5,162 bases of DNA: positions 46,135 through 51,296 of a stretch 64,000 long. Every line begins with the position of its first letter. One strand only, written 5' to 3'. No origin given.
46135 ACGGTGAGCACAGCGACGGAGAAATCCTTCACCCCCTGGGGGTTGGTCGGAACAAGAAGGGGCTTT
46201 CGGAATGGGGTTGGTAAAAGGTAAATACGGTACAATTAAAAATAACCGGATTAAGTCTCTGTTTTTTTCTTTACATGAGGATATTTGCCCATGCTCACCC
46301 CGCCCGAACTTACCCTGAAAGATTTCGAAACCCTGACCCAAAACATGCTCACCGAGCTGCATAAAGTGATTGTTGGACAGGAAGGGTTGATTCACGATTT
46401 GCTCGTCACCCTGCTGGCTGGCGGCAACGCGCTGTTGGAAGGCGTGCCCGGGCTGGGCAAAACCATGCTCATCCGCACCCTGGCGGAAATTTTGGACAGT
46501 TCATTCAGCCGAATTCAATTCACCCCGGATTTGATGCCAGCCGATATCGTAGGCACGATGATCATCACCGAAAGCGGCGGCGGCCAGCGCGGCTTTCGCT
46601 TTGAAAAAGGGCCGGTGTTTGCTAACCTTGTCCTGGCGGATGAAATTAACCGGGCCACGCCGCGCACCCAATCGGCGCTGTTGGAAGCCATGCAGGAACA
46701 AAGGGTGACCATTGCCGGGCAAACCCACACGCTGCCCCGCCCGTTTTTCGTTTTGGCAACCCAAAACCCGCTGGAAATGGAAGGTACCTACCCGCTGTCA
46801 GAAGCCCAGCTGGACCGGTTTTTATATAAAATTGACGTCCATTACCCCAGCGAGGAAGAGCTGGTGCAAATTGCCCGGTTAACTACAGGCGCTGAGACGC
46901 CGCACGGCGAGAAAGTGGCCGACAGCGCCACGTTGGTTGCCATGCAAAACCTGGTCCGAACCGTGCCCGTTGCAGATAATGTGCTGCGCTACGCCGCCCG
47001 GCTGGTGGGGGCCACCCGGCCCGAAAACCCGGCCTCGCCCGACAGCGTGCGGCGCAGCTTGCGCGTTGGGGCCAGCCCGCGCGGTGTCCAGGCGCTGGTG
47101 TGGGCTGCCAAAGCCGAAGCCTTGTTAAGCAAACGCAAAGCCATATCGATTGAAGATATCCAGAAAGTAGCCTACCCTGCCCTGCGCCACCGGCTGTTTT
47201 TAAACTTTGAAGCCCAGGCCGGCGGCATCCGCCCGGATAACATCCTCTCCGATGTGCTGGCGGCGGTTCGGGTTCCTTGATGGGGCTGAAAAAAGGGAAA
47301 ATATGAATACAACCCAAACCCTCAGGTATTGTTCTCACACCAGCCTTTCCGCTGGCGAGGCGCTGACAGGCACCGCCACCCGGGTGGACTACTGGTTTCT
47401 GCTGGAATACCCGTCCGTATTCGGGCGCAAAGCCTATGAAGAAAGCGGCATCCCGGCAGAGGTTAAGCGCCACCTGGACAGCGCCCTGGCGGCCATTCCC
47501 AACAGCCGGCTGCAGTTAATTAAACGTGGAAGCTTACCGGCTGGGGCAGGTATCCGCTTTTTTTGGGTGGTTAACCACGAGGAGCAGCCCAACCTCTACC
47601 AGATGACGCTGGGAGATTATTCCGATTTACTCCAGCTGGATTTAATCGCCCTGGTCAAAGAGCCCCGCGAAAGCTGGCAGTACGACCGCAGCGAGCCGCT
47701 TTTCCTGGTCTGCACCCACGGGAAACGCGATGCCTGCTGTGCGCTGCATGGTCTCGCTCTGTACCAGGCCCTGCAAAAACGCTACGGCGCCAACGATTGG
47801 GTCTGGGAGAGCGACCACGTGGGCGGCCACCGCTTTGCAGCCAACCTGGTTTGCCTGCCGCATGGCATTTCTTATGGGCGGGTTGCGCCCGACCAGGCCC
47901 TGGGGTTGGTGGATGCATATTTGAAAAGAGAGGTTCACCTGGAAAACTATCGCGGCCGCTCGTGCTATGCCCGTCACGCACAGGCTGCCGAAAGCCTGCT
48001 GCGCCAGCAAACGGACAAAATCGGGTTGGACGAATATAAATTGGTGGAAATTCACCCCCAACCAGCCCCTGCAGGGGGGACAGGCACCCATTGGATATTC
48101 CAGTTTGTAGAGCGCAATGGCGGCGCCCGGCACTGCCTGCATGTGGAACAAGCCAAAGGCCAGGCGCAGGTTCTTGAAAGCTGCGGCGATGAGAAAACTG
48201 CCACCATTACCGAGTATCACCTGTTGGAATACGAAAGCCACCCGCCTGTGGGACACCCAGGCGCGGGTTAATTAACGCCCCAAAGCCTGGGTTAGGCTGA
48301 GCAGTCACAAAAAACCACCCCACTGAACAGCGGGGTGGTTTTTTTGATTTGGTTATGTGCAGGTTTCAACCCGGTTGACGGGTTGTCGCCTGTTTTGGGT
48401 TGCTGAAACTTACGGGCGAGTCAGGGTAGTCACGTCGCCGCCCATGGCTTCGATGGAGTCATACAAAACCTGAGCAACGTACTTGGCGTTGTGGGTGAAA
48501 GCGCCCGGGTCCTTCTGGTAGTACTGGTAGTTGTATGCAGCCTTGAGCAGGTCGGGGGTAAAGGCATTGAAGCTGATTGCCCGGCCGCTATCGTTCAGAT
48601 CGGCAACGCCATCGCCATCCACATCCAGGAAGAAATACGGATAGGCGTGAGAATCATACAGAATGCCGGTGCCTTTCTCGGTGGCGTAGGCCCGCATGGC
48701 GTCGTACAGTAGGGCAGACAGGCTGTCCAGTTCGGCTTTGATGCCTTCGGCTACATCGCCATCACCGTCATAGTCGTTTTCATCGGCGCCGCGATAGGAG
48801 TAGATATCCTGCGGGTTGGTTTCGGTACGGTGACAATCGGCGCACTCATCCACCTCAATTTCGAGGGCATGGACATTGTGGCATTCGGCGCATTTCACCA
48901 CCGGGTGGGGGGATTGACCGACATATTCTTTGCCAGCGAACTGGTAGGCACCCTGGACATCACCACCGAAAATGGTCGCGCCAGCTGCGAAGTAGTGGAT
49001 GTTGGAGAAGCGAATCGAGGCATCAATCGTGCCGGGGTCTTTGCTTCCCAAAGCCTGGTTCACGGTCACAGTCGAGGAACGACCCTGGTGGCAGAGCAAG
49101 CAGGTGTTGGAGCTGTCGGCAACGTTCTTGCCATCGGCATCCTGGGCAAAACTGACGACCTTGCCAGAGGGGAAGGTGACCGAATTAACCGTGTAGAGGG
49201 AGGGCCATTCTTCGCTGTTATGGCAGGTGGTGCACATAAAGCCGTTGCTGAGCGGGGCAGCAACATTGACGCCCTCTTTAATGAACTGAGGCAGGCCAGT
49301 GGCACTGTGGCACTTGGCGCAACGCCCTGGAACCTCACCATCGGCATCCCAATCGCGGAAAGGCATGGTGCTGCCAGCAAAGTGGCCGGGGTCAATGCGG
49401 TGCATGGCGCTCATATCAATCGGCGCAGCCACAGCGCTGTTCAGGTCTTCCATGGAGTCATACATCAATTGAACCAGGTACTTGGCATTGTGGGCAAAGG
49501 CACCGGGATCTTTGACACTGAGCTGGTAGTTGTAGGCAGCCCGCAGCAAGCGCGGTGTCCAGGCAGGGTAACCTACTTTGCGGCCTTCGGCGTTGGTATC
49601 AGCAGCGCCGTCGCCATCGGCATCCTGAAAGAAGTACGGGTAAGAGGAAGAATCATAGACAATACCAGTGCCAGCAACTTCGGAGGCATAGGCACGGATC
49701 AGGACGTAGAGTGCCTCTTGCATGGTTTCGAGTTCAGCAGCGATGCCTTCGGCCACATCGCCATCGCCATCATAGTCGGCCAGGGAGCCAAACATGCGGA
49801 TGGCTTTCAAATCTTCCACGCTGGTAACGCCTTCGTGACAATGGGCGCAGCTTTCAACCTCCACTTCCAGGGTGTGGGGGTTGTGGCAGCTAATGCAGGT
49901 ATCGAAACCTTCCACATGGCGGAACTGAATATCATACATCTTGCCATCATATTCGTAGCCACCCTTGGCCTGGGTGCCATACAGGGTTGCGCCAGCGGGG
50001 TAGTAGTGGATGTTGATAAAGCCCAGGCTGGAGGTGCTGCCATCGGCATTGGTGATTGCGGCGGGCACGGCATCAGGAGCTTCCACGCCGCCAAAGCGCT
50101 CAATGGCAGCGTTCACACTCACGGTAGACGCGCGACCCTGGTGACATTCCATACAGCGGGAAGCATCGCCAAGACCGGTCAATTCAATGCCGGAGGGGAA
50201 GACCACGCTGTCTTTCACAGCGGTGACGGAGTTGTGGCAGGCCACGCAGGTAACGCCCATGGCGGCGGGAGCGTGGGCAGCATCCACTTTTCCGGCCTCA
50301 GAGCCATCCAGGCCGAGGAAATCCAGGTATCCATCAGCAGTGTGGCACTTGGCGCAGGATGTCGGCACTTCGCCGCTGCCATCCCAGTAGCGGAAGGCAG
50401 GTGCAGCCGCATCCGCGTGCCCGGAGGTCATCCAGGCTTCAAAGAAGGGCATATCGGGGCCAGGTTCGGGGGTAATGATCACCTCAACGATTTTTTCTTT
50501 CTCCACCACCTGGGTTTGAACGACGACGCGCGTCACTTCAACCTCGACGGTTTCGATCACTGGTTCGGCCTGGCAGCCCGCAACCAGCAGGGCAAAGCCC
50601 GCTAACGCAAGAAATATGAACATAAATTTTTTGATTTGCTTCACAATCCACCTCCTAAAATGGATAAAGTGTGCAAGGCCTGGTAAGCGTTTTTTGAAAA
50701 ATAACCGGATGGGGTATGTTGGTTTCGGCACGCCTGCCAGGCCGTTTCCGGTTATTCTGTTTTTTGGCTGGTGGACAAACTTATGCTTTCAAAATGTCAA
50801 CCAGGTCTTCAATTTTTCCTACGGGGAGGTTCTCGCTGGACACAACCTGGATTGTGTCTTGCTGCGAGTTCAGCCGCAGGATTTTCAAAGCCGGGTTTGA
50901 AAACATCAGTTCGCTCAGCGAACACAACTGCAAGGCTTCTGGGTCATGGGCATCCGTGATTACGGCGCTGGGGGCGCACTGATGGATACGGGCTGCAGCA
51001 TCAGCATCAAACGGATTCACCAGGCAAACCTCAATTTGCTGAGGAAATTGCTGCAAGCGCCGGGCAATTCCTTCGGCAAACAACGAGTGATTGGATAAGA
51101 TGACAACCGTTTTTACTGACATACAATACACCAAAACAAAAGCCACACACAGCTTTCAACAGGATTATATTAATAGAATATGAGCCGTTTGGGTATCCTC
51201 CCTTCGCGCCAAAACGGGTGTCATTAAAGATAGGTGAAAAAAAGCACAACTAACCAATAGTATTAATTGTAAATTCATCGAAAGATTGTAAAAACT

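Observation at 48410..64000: Six-gene, ~45-haem cytochrome c island with three different quinol-dehydrogenase modules, its own two-component system, and no recognisable terminal reductase or porin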

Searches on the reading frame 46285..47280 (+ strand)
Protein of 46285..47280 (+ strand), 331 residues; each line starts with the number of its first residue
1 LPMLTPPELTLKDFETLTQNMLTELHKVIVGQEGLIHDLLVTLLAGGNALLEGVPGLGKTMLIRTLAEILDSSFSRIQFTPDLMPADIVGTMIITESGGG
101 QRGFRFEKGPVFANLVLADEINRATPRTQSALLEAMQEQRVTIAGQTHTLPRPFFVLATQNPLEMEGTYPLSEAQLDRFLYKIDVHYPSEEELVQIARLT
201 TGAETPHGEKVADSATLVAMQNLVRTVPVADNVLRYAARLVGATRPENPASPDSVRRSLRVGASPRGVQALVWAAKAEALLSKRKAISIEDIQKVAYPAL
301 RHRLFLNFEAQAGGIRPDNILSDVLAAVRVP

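Call 31: search_protein_families(library=pfam, proteins=[window:46285-47280:+], max_evalue=0.001)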
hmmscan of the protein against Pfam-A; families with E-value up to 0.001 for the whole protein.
window:46285-47280:+ (331 aa): 8 families
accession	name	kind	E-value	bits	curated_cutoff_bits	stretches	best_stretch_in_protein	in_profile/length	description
PF07726.17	AAA_3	-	2.5e-62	209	27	1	49-180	2-130/131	ATPase family associated with various cellular activities (AAA)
PF17863.7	AAA_lid_2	-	4.2e-16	58.9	22.7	1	256-323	6-73/74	AAA lid domain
PF07728.20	AAA_5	-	1.7e-15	57.7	22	1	49-179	2-139/139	AAA domain (dynein-related subfamily)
PF20030.5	bpMoxR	-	2.1e-13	50.2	27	1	19-203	4-182/205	MoxR domain in the MoxR-vWA-beta-propeller ternary systems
PF00004.35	AAA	-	2.7e-06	28.3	21.2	1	50-164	2-113/131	ATPase family associated with various cellular activities (AAA)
PF01078.27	Mg_chelatase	-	3.8e-05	23.6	20.3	0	29-71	5-47/207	Magnesium chelatase, subunit ChlI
PF13401.12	AAA_22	-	9.5e-05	23.2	27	0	47-140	6-79/130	AAA domain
PF00493.29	MCM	-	0.00013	21.6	23.3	1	48-163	59-174/224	MCM P-loop domain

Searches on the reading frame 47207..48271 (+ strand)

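Call 31: search_protein_families(library=pfam, proteins=[window:47207-48271:+], max_evalue=0.001)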
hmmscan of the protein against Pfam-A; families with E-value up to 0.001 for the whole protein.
window:47207-48271:+ (354 aa): 1 family
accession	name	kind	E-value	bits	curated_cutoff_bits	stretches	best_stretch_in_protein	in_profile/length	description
PF06999.17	Suc_Fer-like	-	9.4e-25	88.2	34.9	1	53-250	1-191/191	Sucrase/ferredoxin-like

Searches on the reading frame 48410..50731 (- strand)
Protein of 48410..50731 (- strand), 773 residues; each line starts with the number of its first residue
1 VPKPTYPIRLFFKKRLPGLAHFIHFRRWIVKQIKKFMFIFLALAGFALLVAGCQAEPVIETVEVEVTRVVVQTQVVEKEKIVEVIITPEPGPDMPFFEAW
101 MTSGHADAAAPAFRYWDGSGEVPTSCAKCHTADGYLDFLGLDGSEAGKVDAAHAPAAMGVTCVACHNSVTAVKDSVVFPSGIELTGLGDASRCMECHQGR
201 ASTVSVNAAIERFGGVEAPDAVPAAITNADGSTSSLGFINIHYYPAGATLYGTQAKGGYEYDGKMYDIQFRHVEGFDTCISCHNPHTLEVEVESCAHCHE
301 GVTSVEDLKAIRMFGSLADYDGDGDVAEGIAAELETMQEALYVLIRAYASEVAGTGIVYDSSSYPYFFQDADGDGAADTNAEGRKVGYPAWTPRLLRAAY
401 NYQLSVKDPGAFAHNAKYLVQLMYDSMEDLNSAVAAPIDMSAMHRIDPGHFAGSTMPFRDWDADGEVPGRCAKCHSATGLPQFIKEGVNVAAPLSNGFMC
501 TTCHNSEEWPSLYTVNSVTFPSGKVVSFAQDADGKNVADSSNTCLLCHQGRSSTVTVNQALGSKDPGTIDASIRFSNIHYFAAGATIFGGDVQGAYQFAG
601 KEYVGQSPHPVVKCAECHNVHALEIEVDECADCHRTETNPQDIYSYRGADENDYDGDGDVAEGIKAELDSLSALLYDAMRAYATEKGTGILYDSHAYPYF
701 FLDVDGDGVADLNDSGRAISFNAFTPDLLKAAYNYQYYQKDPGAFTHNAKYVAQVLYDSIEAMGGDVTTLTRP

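Call 4: search_protein_families(library=pfam, proteins=[window:48410-50731:-], max_evalue=0.01)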
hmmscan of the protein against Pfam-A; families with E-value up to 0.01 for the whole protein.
window:48410-50731:- (773 aa): 5 families
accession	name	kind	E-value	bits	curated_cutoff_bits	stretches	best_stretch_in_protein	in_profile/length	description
PF14522.11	Cytochrome_C7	-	4.5e-14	52.4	24.8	2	123-198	13-67/67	Cytochrome c7 and related cytochrome c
PF02085.21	Cytochrom_CIII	-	4.1e-11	43.5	22.9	1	608-646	27-65/101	Class III cytochrome C family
PF22113.1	Mtrc-MtrF_II-IV_dom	-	1.2e-09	38.4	30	1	123-200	81-166/176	Outer membrane cytochrome MtrC/MtrF-like, domains II/IV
PF14537.11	Cytochrom_c3_2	-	5.5e-09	36.8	25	0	609-634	55-78/79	Cytochrome c3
PF09699.15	Paired_CXXCH_1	-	2.2e-06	27.7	20.6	1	153-199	1-38/41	Doubled CXXCH motif (Paired_CXXCH_1)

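Call 5: search_protein_families(library=ncbifam, proteins=[window:48410-50731:-], max_evalue=0.01)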
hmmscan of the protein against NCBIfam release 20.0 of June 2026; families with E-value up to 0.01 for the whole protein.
window:48410-50731:- (773 aa): 4 families
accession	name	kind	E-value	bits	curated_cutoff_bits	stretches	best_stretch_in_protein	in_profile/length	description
NF045713.1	CxxCH_16_HmcA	equivalog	5.9e-06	25.2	400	1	124-206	319-395/541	sulfate respiration complex hexadecaheme cytochrome HmcA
NF045784.1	9HemeCytC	equivalog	0.00015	21.2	640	0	277-338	126-185/328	nine-heme cytochrome c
TIGR03508.1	decahem_SO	subfamily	0.0011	18.6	192.2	0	124-201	3-81/258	DmsE family decaheme c-type cytochrome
NF008659.0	PRK11659.1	equivalog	0.0058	16.3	184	1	124-199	47-119/188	cytochrome c nitrite reductase pentaheme subunit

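Call 18: search_solved_structures(query=window:48410-50731:-, max_evalue=1, show_alignments=1)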
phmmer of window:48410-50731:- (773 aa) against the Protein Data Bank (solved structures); distinct sequences matched with E-value up to 1: 3.
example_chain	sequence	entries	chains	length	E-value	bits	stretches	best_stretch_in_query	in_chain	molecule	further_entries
6i5b_A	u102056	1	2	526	0.00011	23.9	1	98-170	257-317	Uncharacterized protein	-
7c9r_C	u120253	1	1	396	0.12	13.9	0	498-568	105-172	Photosynthetic reaction center cytochrome c subunit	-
19hc_A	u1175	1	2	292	0.67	11.4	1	123-199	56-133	PROTEIN (NINE-HAEM CYTOCHROME C)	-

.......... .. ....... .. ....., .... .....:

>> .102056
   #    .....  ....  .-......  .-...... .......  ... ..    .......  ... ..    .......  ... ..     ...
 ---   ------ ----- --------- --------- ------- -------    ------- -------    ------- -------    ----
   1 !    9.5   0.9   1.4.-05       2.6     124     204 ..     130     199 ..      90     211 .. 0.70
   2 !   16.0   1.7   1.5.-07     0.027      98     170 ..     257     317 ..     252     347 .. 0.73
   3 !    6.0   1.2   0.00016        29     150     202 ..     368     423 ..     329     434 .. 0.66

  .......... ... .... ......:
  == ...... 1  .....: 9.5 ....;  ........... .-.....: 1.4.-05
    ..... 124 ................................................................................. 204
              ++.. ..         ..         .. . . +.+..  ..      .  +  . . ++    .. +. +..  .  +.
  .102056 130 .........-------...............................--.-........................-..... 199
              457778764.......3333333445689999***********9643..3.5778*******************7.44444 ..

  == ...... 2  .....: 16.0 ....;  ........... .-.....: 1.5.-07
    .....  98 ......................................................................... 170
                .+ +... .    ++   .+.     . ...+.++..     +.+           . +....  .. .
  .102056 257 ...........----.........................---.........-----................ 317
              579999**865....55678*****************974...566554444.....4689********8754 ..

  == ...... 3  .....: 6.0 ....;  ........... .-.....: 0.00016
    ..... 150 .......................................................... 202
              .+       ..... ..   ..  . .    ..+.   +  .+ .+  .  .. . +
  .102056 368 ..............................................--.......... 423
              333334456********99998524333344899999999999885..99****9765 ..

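Call 33: find_homologous_proteins(query=window:48410-50644:-, max_evalue=0.00001)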
Query window:48410-50644:- (744 aa): 4722 proteins with E <= 0.00001 among 8000 candidates; the best 120 are listed.
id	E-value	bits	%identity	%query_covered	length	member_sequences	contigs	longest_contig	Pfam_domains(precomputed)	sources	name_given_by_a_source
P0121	0.0e+0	1728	100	100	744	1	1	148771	PF09699.16,PF14537.12,PF02085.22,PF14522.12,PF22113.2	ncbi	-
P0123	0.0e+0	1246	52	90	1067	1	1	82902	PF09699.16,PF14537.12,PF02085.22,PF14522.12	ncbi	-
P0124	0.0e+0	1134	50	90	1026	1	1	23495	PF14537.12,PF02085.22,PF14522.12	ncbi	-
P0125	0.0e+0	1111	49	94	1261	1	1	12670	PF21764.4,PF26182.1,PF02368.25,PF02085.22,PF26918.1,PF14522.12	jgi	jgi:hypothetical protein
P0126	0.0e+0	1108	49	95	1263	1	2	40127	PF21764.4,PF14537.12,PF26182.1,PF02368.25,PF02085.22,PF26918.1,PF14522.12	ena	-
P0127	0.0e+0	1096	48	91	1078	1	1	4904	PF09699.16,PF14537.12,PF02085.22,PF14522.12,PF22113.2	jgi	jgi:hypothetical protein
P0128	0.0e+0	1061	53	92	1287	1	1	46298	PF21764.4,PF14537.12,PF26182.1,PF02368.25,PF02085.22,PF26918.1,PF14522.12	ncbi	-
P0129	0.0e+0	1035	50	92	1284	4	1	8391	PF21764.4,PF14537.12,PF26182.1,PF02368.25,PF02085.22,PF26918.1,PF14522.12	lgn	-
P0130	0.0e+0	1018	50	91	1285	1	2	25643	PF21764.4,PF14537.12,PF26182.1,PF02368.25,PF02085.22,PF26918.1,PF14522.12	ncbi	-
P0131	8.7e-297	1005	51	92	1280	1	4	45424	PF21764.4,PF14537.12,PF26182.1,PF22359.3,PF02368.25,PF02085.22,PF26918.1,PF14522.12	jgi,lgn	jgi:hypothetical protein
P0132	1.4e-295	1001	51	93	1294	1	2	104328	PF21764.4,PF14537.12,PF26182.1,PF02368.25,PF02085.22,PF26918.1,PF14522.12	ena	-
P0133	2.5e-293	993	51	91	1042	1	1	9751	PF14537.12,PF02085.22,PF14522.12,PF22113.2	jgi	jgi:hypothetical protein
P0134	6.1e-293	992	62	92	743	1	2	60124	PF09699.16,PF14537.12,PF02085.22,PF14522.12,PF22113.2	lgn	-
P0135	5.5e-289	979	51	93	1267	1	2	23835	PF14537.12,PF26182.1,PF02368.25,PF02085.22,PF26918.1,PF14522.12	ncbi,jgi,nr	ncbi:MAG: hypothetical protein C4523_13250 [Myxococcales bacterium]|nr:MAG: hypothetical protein C45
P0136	3.5e-288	976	62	91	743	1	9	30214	PF09699.16,PF14537.12,PF02085.22,PF14522.12,PF22113.2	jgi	jgi:hypothetical protein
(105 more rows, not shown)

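Call 37: search_solved_structures(query=A2, max_evalue=1, show_alignments=2)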
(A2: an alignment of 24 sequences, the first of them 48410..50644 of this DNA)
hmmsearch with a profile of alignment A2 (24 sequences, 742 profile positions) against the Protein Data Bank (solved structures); distinct sequences matched with E-value up to 1: 2.
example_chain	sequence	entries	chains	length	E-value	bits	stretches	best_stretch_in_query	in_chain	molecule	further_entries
9j2f_C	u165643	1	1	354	0.74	11.6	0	450-522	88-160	Photosynthetic reaction center cytochrome c subunit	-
1duw_A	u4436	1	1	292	0.99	11.2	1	93-174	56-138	NONAHEME CYTOCHROME C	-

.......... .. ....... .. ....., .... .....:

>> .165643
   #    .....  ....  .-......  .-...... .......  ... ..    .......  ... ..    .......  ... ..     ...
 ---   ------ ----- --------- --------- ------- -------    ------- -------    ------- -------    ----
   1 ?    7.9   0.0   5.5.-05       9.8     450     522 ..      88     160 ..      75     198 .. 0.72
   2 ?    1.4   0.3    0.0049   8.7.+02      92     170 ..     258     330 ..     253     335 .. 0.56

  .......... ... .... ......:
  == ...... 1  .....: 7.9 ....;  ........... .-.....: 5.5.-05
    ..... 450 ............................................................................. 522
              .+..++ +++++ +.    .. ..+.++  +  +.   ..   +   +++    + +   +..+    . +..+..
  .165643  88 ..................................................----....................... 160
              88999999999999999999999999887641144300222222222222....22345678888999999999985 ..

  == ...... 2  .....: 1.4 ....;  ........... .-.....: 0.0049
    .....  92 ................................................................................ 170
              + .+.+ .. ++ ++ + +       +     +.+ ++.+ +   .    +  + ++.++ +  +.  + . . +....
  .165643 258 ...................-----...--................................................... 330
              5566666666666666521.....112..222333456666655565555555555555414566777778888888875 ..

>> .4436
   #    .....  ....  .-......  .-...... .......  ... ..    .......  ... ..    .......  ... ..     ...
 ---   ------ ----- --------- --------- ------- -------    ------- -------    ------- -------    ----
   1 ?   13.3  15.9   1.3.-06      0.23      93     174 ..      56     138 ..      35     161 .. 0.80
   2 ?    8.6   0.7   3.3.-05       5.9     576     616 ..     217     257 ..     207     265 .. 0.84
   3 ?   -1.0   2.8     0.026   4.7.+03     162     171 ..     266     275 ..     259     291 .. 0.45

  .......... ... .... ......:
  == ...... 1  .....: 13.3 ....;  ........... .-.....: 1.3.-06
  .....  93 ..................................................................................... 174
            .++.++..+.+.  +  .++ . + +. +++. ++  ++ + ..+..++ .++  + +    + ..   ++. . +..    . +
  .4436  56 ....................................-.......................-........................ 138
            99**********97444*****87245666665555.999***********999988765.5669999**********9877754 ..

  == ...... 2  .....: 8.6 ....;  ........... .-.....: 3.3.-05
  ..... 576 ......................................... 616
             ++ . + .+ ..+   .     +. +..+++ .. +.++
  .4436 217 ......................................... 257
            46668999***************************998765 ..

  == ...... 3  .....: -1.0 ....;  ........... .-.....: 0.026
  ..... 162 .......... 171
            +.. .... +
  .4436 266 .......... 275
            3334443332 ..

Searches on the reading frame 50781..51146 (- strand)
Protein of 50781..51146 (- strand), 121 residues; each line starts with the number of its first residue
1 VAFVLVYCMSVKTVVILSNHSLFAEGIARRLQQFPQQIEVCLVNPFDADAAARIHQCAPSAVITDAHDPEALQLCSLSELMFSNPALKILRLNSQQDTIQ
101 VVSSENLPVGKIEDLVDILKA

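Call 4: search_protein_families(library=pfam, proteins=[window:50781-51146:-], max_evalue=0.01)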
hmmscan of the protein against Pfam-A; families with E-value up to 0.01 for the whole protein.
window:50781-51146:- (121 aa): 0 families

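Call 5: search_protein_families(library=ncbifam, proteins=[window:50781-51146:-], max_evalue=0.01)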
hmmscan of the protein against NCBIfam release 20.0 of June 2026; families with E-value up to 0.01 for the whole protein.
window:50781-51146:- (121 aa): 0 families
